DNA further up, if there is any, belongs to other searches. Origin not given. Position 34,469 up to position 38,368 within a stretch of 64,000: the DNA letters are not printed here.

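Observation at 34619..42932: Operon coupling isoprenoid-phosphate supply, a DPPR-synthase-like UbiA enzyme and two GT-C type glycosyltransferases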

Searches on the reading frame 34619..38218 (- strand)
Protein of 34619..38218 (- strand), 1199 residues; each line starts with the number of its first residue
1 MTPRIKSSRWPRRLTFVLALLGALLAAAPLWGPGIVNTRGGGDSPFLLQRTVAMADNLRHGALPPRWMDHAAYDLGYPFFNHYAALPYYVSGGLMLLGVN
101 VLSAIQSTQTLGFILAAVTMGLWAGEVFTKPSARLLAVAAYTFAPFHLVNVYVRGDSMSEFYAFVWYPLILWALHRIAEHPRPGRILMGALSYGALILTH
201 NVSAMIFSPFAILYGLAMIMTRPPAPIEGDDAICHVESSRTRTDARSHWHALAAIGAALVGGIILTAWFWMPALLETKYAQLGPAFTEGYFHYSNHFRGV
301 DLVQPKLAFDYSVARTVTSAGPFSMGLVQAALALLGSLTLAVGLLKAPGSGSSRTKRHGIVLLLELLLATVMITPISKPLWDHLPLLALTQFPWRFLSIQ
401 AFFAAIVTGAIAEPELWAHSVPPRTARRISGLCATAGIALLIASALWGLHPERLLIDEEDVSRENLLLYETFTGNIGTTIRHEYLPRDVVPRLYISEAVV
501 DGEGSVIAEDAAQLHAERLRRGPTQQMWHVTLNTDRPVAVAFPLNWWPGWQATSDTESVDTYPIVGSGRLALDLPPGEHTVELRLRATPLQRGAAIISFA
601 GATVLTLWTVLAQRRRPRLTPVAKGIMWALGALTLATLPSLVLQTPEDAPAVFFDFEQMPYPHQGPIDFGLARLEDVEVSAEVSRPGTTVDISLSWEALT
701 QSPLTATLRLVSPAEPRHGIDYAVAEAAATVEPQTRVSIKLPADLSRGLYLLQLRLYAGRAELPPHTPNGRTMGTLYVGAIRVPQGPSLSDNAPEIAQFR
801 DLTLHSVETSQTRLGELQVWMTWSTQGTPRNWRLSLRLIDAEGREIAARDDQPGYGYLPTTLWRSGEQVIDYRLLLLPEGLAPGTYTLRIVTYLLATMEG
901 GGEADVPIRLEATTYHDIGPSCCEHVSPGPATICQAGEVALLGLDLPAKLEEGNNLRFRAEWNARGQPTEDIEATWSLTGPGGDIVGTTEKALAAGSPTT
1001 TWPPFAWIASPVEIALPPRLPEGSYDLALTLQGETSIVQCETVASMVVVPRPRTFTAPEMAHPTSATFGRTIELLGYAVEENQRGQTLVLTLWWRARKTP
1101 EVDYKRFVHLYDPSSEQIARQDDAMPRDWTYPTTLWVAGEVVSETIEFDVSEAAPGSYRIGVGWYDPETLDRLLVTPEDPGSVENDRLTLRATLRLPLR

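Call 5: search_protein_families(library=pfam, proteins=[window:34619-38218:-], max_evalue=0.01)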
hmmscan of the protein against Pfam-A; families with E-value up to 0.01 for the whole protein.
window:34619-38218:- (1199 aa): 3 families
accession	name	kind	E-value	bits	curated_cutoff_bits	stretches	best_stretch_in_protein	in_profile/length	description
PF09586.16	YfhO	-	0.0038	16.1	28.5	0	547-595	786-833/835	Bacterial membrane protein YfhO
PF10131.15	PTPS_related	-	0.0048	15.9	26.4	0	80-415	1-283/621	6-pyruvoyl-tetrahydropterin synthase related domain; membrane protein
PF21226.3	MalQ_N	-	0.0053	17.5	24.1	0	1013-1050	60-91/91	MalQ N-terminal beta sandwich domain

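Call 6: search_protein_families(library=ncbifam, proteins=[window:34619-38218:-], max_evalue=0.01)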
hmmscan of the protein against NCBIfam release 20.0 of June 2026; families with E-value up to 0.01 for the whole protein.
window:34619-38218:- (1199 aa): 0 families

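Call 18: search_solved_structures(query=window:34619-38218:-, max_evalue=1, show_alignments=2)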
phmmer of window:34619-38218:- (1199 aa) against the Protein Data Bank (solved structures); distinct sequences matched with E-value up to 1: 1.
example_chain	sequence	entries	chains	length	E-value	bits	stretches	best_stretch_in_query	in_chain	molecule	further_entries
8d9m_A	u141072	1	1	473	0.36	11.3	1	979-1051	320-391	Cytochrome c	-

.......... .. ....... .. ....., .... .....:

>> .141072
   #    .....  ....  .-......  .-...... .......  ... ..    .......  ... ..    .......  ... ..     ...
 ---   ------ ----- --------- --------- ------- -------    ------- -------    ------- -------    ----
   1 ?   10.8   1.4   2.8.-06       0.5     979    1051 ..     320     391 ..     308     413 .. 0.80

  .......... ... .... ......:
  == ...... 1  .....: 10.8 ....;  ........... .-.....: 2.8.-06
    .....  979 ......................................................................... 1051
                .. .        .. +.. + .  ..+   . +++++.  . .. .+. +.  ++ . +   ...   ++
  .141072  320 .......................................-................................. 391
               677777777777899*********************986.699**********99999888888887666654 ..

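Call 35: find_homologous_proteins(query=window:34619-38218:-, max_evalue=0.00001)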
Query window:34619-38218:- (1199 aa): 1537 proteins with E <= 0.00001 among 8000 candidates; the best 120 are listed.
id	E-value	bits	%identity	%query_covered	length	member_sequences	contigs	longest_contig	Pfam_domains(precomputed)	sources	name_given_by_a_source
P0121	0.0e+0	2733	100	100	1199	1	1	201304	-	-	-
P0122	0.0e+0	1386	55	97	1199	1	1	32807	-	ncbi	-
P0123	0.0e+0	1386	56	99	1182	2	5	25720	-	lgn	-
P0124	0.0e+0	1371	54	98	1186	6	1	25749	-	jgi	-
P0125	0.0e+0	1371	54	99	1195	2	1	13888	-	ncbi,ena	-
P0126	0.0e+0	1370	54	97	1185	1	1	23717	PF09586.17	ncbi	ncbi:MAG: hypothetical protein ACP5JG_04680 [Anaerolineae bacterium]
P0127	0.0e+0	1367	54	98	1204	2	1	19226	-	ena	-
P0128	0.0e+0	1349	53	97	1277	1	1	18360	-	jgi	jgi:hypothetical protein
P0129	0.0e+0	1348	53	97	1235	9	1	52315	-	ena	-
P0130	0.0e+0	1342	54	98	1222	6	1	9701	-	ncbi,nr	ncbi:MAG: hypothetical protein J7M39_06095 [Anaerolineae bacterium]|nr:hypothetical protein [Anaerol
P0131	0.0e+0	1340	53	97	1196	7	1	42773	PF10131.16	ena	-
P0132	0.0e+0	1339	53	97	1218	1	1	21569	-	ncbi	-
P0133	0.0e+0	1336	53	97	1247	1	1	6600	PF10131.16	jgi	-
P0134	0.0e+0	1326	53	99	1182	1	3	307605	PF10131.16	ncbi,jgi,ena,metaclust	ncbi:MAG: 6-pyruvoyl-tetrahydropterin synthase-related protein [Anaerolineae bacterium]|metaclust:\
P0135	0.0e+0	1318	54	97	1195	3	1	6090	PF10131.16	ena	-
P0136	0.0e+0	1316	54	99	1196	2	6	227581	PF10131.16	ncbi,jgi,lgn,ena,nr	ncbi:MAG TPA: 6-pyruvoyl-tetrahydropterin synthase-related protein [Anaerolineae bacterium]|nr:6-pyr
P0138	0.0e+0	1313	53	98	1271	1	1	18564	PF10131.16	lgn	-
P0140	0.0e+0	1311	53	98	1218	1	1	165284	PF10131.16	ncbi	-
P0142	0.0e+0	1311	54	98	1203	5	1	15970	PF10131.16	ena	-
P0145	0.0e+0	1303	52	99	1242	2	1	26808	PF10131.16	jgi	-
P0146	0.0e+0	1290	52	97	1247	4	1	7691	PF10131.16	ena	-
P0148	0.0e+0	1285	52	98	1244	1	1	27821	PF10131.16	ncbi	ncbi:MAG: 6-pyruvoyl-tetrahydropterin synthase-related protein [Anaerolineae bacterium]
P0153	0.0e+0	1268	51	99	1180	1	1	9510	PF10131.16,PF09586.17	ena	-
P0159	0.0e+0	1247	52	98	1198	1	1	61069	PF10131.16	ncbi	-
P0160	0.0e+0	1244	51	99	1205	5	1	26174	PF10131.16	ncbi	-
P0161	0.0e+0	1240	50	95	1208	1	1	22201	PF10131.16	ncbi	ncbi:MAG: 6-pyruvoyl-tetrahydropterin synthase-related protein [Anaerolineales bacterium]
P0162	0.0e+0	1236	51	97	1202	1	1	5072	PF10131.16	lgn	-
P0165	0.0e+0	1221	52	97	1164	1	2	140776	PF10131.16,PF09586.17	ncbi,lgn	ncbi:MAG: 6-pyruvoyl-tetrahydropterin synthase-related protein [Anaerolineae bacterium]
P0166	0.0e+0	1221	48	98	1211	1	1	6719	PF09586.17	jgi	jgi:hypothetical protein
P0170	0.0e+0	1203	52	97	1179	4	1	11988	PF10131.16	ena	-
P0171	0.0e+0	1199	50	95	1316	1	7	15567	PF10131.16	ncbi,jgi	-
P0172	0.0e+0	1194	50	95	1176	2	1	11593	PF10131.16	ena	-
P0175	0.0e+0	1183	49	95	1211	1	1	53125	PF10131.16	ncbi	-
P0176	0.0e+0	1183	51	95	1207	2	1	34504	PF10131.16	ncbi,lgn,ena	-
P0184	0.0e+0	1159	52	96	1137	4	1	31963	PF10131.16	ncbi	-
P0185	0.0e+0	1158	50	98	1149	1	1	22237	PF10131.16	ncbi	-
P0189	0.0e+0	1152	52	96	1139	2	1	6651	PF10131.16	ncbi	-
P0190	0.0e+0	1150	50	97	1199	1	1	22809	-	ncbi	-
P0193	0.0e+0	1126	48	100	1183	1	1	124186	PF10131.16,PF09586.17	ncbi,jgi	-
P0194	0.0e+0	1115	49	93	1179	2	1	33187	PF10131.16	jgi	-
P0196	0.0e+0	1024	48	95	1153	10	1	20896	PF10131.16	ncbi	-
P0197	0.0e+0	1022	48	95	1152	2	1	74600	PF10131.16,PF09586.17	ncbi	-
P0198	0.0e+0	1018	47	97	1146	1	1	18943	PF10131.16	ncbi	-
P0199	0.0e+0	1013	48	95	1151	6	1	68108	PF10131.16,PF09586.17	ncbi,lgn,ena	-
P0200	1.0e-296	1005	48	95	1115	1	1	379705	PF10131.16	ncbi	-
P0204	2.4e-251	855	50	71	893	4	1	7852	PF10131.16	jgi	-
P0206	8.5e-240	817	43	84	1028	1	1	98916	PF10131.16,PF09586.17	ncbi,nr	ncbi:MAG: YfhO family protein [Chloroflexi bacterium]|nr:YfhO family protein [Chloroflexota bacteriu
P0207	2.9e-239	815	42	83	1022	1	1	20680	PF10131.16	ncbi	-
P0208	3.1e-238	812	41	97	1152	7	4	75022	PF10131.16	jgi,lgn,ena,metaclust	metaclust:\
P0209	6.5e-238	810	44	84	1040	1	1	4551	PF10131.16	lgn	-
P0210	2.3e-237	809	43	84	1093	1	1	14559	PF10131.16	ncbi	-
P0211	3.8e-237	808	40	86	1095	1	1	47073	PF10131.16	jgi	jgi:hypothetical protein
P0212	2.4e-236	805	43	85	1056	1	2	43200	PF10131.16,PF09586.17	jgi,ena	-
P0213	3.2e-236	805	41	97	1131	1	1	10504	PF10131.16,PF09586.17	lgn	-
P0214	8.5e-235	800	40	99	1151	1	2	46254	PF10131.16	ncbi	-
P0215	1.3e-234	799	42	84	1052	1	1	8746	PF10131.16,PF09586.17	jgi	jgi:hypothetical protein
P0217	3.1e-234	798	41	97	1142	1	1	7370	PF10131.16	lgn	-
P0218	4.3e-234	798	40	97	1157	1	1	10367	PF10131.16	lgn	-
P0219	1.8e-233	796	42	99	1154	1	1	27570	PF10131.16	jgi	-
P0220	2.5e-233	795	44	85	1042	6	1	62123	PF10131.16,PF09586.17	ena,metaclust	metaclust:\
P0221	3.0e-233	795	42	83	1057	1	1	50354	PF10131.16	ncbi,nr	ncbi:MAG: hypothetical protein JW900_01355 [Anaerolineae bacterium]|nr:hypothetical protein [Anaerol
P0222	3.4e-233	795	40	97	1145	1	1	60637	PF10131.16,PF09586.17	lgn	-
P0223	2.2e-232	792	40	97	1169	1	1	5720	PF10131.16,PF15418.13,PF09586.17,PF16967.12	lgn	-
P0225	9.3e-232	790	39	97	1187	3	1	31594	PF10131.16,PF09586.17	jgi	-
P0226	2.7e-231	789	41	97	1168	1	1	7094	PF10131.16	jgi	jgi:hypothetical protein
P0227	3.0e-231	788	40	97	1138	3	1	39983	PF10131.16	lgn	-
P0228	4.2e-231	788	42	84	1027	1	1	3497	PF10131.16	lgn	-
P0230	6.6e-231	787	41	83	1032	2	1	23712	PF10131.16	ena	-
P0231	3.1e-230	785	42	85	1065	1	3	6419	PF10131.16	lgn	-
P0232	7.0e-230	784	43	83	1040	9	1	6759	PF10131.16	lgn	-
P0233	9.6e-230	783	41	84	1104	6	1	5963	PF10131.16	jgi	-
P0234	1.3e-229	783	44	85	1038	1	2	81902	PF10131.16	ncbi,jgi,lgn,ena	-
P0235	2.3e-229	782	42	97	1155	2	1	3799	PF10131.16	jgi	jgi:hypothetical protein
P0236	3.0e-229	782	40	97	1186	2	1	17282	PF10131.16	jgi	jgi:hypothetical protein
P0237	7.3e-229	780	39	97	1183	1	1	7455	PF10131.16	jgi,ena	-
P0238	2.6e-228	779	42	85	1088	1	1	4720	PF10131.16,PF09586.17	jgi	jgi:hypothetical protein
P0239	4.8e-228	778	43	84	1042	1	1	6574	PF10131.16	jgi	jgi:hypothetical protein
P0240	4.9e-228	778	43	85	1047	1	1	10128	PF10131.16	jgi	-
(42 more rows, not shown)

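Call 67: predict_structure(alignment_id=A2)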
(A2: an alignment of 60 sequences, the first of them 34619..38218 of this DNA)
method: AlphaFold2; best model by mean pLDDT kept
length: 1199 residues; sequences in the alignment: 60
mean_pLDDT: 89.6   pTM: 0.85
mean pLDDT of the five models: 89.6, 89.1, 88.0, 87.5, 86.4
residues with pLDDT >= 90: 859; 70-90: 246; 50-70: 61; < 50: 33
segments of 3 or more residues with pLDDT < 50: 2-6, 231-236, 238-240, 477-481, 919-927
pLDDT, mean of each block of 10 residues (from residue 1): 54 91 97 85 79 94 89 85 80 97 97 97 94 97 95 83 96 95 95 95 92 95 67 47 78 97 95 86 60 74 92 82 92 97 82 83 96 92 80 85 98 90 93 98 95 92 91 63 75 88 90 92 96 96 95 97 95 98 95 95 94 75 87 96 88 88 92 95 95 94 95 83 92 96 93 96 92 93 94 94 95 91 91 94 93 64 91 90 97 91 96 69 47 92 93 93 94 97 94 96 93 91 95 94 93 90 95 96 85 96 95 94 88 92 94 91 95 93 93 85
secondary structure, 60 per line:
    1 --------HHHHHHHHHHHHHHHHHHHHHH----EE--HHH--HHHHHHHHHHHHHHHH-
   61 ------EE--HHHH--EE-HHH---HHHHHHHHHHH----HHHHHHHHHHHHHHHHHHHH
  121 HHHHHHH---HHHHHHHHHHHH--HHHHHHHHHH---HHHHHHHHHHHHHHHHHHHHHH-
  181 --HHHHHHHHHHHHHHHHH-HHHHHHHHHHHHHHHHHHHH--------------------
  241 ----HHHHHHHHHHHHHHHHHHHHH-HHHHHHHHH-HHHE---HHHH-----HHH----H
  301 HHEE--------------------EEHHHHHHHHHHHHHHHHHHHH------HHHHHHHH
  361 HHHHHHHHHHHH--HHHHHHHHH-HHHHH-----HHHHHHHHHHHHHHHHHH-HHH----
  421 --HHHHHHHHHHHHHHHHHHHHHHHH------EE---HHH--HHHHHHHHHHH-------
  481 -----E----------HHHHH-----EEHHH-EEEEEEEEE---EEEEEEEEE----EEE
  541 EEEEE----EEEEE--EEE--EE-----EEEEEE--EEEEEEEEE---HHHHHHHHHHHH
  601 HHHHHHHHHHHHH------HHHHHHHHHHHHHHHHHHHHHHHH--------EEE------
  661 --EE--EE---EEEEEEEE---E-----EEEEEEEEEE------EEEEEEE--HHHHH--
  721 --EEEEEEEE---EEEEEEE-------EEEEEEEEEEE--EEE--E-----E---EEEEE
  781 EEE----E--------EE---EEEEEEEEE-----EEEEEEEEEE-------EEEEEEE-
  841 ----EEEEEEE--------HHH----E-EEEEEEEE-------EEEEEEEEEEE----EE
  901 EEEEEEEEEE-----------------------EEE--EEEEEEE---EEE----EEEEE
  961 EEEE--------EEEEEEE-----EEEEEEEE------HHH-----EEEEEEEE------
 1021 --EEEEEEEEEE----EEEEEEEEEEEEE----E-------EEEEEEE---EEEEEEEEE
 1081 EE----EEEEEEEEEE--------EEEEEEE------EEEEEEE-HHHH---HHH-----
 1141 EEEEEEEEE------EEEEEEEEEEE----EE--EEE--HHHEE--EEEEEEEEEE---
elements in order (helices of 4 or more, strands of 3 or more residues): H9-30 H44-59 H71-74 H86-96 H101-127 H131-142 H145-154 H158-179 H183-199 H201-220 H245-265 H267-275 H284-287 H327-346 H353-372 H375-383 H385-389 H395-412 H423-446 H463-473 H497-501 E513-521 E525-533 E538-545 E550-554 E557-559 E569-574 E577-585 H589-613 H620-643 E652-654 E672-679 E689-698 E705-711 H714-718 E723-730 E734-740 E748-758 E761-763 E776-783 E802-810 E816-825 E833-839 E845-851 E869-876 E884-894 E899-910 E934-936 E939-945 E949-951 E956-964 E973-979 E985-992 E1007-1014 E1023-1032 E1037-1049 E1062-1068 E1072-1082 E1087-1096 E1105-1111 E1118-1124 H1126-1129 E1141-1149 E1156-1166 E1175-1177 E1187-1196
